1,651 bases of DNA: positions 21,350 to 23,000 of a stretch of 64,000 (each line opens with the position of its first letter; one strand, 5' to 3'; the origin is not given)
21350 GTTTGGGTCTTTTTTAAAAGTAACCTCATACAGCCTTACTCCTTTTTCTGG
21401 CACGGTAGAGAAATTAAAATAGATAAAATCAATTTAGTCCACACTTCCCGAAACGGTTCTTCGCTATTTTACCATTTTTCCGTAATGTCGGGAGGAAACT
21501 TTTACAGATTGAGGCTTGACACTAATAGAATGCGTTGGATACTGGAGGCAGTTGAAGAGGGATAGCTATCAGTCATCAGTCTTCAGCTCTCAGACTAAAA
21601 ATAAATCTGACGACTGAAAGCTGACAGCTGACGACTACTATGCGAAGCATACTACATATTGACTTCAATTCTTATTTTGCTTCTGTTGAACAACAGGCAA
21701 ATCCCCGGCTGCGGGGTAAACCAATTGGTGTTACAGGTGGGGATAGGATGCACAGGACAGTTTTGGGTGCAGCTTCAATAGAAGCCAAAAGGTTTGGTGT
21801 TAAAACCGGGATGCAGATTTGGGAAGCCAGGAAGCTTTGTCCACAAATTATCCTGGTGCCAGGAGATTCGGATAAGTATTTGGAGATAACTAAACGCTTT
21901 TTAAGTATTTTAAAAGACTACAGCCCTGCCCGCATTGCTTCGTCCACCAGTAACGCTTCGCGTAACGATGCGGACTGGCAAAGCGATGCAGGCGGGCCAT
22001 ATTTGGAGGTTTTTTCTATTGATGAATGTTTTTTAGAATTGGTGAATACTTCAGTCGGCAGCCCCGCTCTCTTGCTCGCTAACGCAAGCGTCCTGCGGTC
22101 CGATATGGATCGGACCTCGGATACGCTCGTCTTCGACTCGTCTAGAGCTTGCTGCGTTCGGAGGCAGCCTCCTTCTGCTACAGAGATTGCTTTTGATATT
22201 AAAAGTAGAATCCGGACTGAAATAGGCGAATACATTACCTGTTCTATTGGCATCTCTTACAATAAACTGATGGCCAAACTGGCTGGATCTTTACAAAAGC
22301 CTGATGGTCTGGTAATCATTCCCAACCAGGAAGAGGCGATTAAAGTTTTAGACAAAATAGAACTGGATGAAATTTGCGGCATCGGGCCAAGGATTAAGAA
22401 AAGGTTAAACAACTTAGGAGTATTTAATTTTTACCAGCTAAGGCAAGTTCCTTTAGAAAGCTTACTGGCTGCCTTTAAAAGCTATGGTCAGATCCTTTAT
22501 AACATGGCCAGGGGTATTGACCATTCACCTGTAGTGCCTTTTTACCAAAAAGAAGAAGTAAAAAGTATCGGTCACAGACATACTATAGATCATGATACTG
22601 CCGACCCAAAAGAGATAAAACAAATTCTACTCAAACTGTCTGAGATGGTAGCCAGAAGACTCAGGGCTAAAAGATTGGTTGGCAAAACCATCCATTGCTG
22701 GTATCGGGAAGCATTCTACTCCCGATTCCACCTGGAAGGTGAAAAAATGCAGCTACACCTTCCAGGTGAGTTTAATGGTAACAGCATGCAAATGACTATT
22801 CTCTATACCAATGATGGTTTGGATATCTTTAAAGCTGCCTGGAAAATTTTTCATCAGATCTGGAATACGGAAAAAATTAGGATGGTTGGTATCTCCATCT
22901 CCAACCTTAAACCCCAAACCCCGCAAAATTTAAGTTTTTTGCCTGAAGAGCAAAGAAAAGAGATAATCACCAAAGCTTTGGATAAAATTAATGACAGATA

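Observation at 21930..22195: dinB carries two GC-rich (about 60-64% GC) in-frame insertions made of consecutive hairpins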

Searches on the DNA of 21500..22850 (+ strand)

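Call 46: search_rna_families(source=window, start=21500, end=22850, threshold=evalue, max_evalue=10)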
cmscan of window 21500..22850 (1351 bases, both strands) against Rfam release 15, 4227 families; matches with E-value up to 10: 2.
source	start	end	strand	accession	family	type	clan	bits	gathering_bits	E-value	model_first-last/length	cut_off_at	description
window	21574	21619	-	RF00979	mir-553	Gene; miRNA;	-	17.3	82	5.7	1-62/62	no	mir-553 microRNA precursor family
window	21559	21648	+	RF00653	mir-22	Gene; miRNA;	-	14.6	48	5.5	1-84/84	no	mir-22 microRNA precursor family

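Call 48: build_rna_model(alignment_id=A4)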
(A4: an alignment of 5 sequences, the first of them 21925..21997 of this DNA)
Model R1 built from alignment A4 (5 sequences, 73 columns); structure: RNAalifold consensus.
model positions 73; base pairs 27; branch points 0; effective number of sequences 1.13; information 0.773 bits per position. Calibrated on 0.2 Mb of random sequence (short: E-values are rough).
structure used (alignment columns):
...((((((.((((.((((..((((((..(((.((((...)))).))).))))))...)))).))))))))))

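Call 49: search_with_rna_model(model_id=R1, sources=[window, L001, L002, L004, L005, L006, L007, L008, L009, L010, L011, L012, L013, L014, L015, L016, L017, L018, L019, L020, L021, L022, L023, L024, L025, L026, L027, L028, L029, L030, L032, L044, L047, L060, L062, L063, L065, L074, L077, L084, L085, L086, L087, L088, L089], max_evalue=10, show_alignments=0)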
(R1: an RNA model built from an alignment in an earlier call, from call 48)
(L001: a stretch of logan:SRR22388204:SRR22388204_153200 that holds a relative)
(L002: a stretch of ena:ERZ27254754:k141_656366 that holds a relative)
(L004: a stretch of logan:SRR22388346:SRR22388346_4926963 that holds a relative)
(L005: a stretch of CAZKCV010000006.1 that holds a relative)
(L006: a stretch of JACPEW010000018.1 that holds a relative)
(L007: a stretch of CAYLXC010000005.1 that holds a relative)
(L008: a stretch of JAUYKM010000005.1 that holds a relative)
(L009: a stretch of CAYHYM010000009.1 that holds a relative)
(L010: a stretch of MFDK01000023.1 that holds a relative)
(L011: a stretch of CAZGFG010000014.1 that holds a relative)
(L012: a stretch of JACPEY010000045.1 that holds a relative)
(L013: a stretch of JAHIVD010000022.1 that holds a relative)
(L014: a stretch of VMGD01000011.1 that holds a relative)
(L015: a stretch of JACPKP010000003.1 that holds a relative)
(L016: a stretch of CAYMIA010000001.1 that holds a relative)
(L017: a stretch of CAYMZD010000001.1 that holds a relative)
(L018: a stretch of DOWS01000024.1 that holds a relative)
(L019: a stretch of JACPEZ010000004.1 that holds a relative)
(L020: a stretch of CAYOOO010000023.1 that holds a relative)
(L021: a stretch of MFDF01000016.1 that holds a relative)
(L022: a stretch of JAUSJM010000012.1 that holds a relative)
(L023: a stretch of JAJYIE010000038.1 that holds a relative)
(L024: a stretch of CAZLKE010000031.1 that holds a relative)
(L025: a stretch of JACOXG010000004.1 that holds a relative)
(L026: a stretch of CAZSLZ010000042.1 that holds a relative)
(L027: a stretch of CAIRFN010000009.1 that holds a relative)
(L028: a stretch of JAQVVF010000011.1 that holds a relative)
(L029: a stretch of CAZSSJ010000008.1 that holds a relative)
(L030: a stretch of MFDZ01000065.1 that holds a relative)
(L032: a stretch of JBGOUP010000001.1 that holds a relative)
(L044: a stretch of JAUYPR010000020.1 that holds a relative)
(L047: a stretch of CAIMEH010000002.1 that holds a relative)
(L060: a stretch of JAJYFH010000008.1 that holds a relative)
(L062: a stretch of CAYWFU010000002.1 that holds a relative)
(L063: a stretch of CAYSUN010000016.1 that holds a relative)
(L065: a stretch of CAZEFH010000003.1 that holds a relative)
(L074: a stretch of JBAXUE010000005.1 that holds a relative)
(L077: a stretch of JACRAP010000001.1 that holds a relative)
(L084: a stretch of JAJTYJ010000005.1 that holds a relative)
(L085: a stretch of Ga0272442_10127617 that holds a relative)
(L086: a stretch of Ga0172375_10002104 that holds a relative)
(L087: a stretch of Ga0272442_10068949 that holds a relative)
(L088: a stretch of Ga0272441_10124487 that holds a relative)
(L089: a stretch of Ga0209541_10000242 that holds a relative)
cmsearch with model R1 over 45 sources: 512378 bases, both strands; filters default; matches with E-value up to 10: 19.
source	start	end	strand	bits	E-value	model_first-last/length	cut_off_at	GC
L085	1536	1608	-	105.5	2.1e-19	1-73/73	no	0.68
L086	5589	5661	-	100.6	2.3e-18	1-73/73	no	0.73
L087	168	240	+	99.8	3.5e-18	1-73/73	no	0.66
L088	1886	1958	+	99.8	3.5e-18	1-73/73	no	0.66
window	21925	21997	+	96.6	1.7e-17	1-73/73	no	0.63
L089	7692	7764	-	95.9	2.4e-17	1-73/73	no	0.66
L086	5590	5662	+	87.5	1.5e-15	1-73/73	no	0.73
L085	1537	1609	+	74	1.2e-12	1-73/73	no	0.67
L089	7693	7765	+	72.1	3.1e-12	1-73/73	no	0.64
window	21923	21996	-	64.7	1.2e-10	1-73/73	no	0.64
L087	167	239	-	64.2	1.5e-10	1-73/73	no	0.64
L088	1885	1957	-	64.2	1.5e-10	1-73/73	no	0.64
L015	12550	12580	+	20.2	0.39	1-73/73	no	0.84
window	15561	15599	-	19.5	0.56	1-73/73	no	0.72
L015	12549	12590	-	15.7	3.6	1-73/73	no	0.83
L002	4111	4143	+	15.2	4.7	1-73/73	no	0.73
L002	4110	4146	-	14.7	6.2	1-73/73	no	0.76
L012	655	691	-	14.1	8.3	1-73/73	no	0.73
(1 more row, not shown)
